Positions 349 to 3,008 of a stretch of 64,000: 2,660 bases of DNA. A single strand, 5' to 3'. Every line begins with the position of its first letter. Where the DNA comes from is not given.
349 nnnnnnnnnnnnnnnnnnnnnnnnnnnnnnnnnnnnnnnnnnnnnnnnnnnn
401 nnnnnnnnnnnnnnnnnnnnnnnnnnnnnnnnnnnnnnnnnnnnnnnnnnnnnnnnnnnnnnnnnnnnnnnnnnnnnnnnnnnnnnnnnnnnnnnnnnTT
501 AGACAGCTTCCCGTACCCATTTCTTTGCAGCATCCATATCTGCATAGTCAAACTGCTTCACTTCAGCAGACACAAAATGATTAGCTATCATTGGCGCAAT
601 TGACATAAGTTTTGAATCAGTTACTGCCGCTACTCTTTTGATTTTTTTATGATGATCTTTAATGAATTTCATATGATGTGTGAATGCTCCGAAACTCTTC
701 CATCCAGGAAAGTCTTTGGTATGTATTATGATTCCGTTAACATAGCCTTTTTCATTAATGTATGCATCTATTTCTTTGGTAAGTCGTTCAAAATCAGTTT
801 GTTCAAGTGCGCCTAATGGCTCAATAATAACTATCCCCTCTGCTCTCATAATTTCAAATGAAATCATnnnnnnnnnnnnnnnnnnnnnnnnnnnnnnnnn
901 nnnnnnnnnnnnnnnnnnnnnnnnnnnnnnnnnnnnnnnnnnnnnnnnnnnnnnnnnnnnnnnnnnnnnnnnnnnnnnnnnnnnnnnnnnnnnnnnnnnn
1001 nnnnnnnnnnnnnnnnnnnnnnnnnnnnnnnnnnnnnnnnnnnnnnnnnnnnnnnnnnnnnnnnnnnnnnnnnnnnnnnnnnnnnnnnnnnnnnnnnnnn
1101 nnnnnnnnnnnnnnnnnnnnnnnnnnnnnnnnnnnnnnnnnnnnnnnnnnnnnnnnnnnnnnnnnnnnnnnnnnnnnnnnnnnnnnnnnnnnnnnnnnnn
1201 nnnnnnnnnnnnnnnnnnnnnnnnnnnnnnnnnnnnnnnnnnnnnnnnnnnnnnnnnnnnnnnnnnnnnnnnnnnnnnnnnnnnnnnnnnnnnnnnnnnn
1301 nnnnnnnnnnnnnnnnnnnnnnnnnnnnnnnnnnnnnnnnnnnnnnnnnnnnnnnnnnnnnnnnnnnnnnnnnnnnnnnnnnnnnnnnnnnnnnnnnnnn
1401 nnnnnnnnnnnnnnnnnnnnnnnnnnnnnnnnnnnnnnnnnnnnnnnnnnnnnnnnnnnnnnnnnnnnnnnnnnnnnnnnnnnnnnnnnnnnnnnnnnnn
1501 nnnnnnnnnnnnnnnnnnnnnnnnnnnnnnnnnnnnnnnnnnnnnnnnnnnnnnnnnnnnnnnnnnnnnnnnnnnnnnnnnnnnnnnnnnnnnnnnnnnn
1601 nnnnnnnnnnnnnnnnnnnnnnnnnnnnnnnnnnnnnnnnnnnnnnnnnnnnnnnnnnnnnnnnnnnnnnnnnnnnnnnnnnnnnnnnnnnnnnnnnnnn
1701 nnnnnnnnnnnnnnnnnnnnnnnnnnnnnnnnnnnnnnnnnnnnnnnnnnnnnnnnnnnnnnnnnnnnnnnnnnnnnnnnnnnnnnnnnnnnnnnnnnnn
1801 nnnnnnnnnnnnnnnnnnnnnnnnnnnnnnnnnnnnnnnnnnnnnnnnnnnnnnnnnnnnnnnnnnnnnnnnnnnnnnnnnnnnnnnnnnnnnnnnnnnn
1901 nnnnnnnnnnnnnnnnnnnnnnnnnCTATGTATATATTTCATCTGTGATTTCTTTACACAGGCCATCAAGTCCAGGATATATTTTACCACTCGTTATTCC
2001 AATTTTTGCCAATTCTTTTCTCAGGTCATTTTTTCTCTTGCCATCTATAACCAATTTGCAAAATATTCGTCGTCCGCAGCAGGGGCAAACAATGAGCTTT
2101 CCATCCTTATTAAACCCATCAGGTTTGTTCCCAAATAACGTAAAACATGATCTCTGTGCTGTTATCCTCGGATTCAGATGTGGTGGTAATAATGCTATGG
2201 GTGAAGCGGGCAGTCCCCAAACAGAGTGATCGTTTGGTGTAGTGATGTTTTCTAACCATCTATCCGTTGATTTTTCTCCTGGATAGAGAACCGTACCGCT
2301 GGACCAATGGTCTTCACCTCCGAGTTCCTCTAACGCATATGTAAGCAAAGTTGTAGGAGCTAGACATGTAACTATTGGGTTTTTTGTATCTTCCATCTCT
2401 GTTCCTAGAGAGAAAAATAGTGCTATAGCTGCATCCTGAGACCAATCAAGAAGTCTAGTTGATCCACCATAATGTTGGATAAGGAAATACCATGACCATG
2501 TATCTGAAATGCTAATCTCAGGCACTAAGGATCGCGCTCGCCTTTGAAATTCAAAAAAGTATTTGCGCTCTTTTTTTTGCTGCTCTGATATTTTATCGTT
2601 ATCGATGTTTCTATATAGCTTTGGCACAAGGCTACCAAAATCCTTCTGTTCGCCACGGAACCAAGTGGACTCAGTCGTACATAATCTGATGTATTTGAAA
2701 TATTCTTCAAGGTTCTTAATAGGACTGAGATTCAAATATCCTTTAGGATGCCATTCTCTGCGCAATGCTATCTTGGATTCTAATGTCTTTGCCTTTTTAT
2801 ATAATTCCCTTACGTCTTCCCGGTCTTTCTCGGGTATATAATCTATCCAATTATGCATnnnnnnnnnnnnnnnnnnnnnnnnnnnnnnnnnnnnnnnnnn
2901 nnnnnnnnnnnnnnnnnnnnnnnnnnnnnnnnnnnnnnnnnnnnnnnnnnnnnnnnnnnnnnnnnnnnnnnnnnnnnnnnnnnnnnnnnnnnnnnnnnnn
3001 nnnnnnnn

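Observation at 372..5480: Integron-type gene-cassette array with six structurally canonical but sequence-diverse attC sites and no integrase in the window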

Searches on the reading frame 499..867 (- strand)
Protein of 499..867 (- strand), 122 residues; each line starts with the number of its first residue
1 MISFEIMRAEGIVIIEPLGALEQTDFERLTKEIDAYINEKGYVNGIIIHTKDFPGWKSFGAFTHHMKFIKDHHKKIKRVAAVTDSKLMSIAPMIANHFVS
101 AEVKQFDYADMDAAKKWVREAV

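Call 7: find_encoding_contigs(protein=window:499-867:-, flank=10000, max_places=6)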
Protein window:499-867:- (122 aa): 8 contigs read that carry it; 6 places shown.
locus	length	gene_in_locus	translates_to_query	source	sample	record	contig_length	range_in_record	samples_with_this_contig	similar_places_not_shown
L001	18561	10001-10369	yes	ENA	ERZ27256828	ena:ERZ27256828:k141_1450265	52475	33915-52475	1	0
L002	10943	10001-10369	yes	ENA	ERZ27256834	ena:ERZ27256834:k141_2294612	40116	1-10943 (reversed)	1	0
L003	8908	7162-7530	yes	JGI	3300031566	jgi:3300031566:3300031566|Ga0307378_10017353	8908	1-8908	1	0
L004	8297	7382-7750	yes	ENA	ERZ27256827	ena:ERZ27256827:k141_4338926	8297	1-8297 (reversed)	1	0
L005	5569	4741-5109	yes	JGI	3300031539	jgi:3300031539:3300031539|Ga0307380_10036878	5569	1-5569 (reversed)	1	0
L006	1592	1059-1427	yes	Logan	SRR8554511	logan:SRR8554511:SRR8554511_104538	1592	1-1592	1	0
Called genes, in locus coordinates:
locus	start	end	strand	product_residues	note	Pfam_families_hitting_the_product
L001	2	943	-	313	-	PF13793:Pribosyltran_N, PF00156:Pribosyltran, PF14681:UPRTase (weak), PF14572:Pribosyl_synth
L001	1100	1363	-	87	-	PF04026:SpoVG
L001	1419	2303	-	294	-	PF00288:GHMP_kinases_N, PF08544:GHMP_kinases_C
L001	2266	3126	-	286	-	PF14125:DUF4292, PF17131:TP_0789-like (weak)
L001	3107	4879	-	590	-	-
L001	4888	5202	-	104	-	PF05258:DciA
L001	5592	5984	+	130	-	PF20393:Pro_CA_2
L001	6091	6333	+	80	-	PF21742:DUF6868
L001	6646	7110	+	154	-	-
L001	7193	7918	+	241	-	-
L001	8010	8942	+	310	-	PF08867:FRG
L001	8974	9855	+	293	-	-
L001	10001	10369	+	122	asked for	PF11964:SpoIIAA-like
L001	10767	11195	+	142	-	-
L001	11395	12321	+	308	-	PF00034:Cytochrom_C (faint), PF13442:Cytochrome_CBB3 (weak)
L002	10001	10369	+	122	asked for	PF11964:SpoIIAA-like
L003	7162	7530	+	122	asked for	PF11964:SpoIIAA-like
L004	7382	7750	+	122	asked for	PF11964:SpoIIAA-like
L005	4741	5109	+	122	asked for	PF11964:SpoIIAA-like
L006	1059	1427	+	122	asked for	PF11964:SpoIIAA-like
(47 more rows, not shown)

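Call 20: search_protein_families(library=ncbifam, proteins=[window:499-867:-], max_evalue=0.001)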
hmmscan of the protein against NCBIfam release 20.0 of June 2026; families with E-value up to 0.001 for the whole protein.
window:499-867:- (122 aa): 0 families

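Call 21: search_protein_families(library=pfam, proteins=[window:499-867:-], max_evalue=0.001)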
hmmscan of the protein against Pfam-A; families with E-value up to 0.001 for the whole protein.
window:499-867:- (122 aa): 1 family
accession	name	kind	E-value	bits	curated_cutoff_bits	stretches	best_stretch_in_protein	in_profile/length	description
PF11964.13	SpoIIAA-like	-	1.6e-17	64.6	25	1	12-119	1-106/106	SpoIIAA-like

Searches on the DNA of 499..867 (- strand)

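Call 29: search_with_rna_model(model_id=R1, sources=[L001, L078, L079, L080, L081, L082, L083, L084, L085, L086, L087, L088, L089, L090, L091, L092, L093, L094, L095, L096, L097, L098, L099, L100, L101, L102, L103, L104, L105, L106, L107, L108, L109, L110, L111, L112, L113, L114], filters=default, max_evalue=1)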
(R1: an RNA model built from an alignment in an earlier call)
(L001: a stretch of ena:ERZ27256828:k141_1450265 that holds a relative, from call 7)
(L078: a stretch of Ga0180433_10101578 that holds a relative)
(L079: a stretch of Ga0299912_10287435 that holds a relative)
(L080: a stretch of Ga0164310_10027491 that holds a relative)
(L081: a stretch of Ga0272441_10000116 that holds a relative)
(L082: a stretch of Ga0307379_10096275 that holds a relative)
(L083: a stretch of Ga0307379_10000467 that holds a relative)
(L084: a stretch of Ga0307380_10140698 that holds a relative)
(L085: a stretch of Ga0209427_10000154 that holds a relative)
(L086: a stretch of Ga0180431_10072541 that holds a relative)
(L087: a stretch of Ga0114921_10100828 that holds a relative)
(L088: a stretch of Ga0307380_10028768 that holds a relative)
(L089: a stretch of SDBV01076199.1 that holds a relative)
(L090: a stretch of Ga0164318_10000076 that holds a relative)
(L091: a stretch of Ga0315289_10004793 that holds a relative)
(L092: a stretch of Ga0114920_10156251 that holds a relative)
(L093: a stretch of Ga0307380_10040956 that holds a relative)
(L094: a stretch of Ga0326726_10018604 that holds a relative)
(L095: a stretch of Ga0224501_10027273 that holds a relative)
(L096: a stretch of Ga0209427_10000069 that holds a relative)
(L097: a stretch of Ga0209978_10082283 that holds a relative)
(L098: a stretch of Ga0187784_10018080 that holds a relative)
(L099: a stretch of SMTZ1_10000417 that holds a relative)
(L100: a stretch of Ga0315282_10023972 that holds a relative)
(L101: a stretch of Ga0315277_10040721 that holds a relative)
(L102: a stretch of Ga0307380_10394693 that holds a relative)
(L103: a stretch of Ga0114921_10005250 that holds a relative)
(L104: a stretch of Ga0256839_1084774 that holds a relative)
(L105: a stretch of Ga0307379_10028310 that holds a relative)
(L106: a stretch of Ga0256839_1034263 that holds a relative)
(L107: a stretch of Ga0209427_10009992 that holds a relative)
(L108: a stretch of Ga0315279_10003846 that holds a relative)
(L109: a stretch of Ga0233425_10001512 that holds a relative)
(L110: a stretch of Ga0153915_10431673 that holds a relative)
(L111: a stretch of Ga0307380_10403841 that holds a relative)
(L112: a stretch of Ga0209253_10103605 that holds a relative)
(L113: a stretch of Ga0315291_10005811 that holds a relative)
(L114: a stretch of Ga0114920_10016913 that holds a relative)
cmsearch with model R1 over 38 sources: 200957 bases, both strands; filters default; matches with E-value up to 1: 18.
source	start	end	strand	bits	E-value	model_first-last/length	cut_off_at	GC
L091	12421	12497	+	73.8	9.2e-16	1-74/74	no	0.53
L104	964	1039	+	73.8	9.3e-16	1-74/74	no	0.61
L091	11838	11911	+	67.2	4.7e-14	1-74/74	no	0.59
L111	924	985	+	57.6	1.4e-11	1-74/74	no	0.44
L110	1013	1078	+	52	3.9e-10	1-74/74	no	0.52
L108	1067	1126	-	49.4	1.8e-09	1-74/74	no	0.57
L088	3915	3971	-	44.9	2.7e-08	1-74/74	no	0.61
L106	69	142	-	42.1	1.4e-07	1-74/74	no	0.62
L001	5979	6050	+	41.2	2.5e-07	1-74/74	no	0.56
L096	1510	1581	+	36.1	5.2e-06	1-74/74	no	0.58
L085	1618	1711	+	28.5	0.00046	1-74/74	no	0.45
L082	2065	2128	+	27.2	0.001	1-74/74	no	0.61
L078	1237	1301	-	24.6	0.0049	1-74/74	no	0.4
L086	1342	1406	-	24.6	0.0049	1-74/74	no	0.4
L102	1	43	-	22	0.023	1-57/74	3'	0.49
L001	11266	11337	+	21.7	0.027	1-74/74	no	0.51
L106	1008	1135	-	18.7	0.16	1-74/74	no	0.41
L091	12421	12497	-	17.7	0.29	1-74/74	no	0.53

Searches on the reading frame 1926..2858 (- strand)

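Call 20: search_protein_families(library=ncbifam, proteins=[window:1926-2858:-], max_evalue=0.001)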
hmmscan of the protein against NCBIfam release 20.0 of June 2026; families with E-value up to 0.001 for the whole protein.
window:1926-2858:- (310 aa): 0 families

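Call 21: search_protein_families(library=pfam, proteins=[window:1926-2858:-], max_evalue=0.001)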
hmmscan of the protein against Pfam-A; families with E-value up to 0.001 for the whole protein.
window:1926-2858:- (310 aa): 1 family
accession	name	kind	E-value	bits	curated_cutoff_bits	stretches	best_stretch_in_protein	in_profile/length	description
PF08867.16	FRG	-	7.6e-19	68.9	25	1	64-155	2-90/94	FRG domain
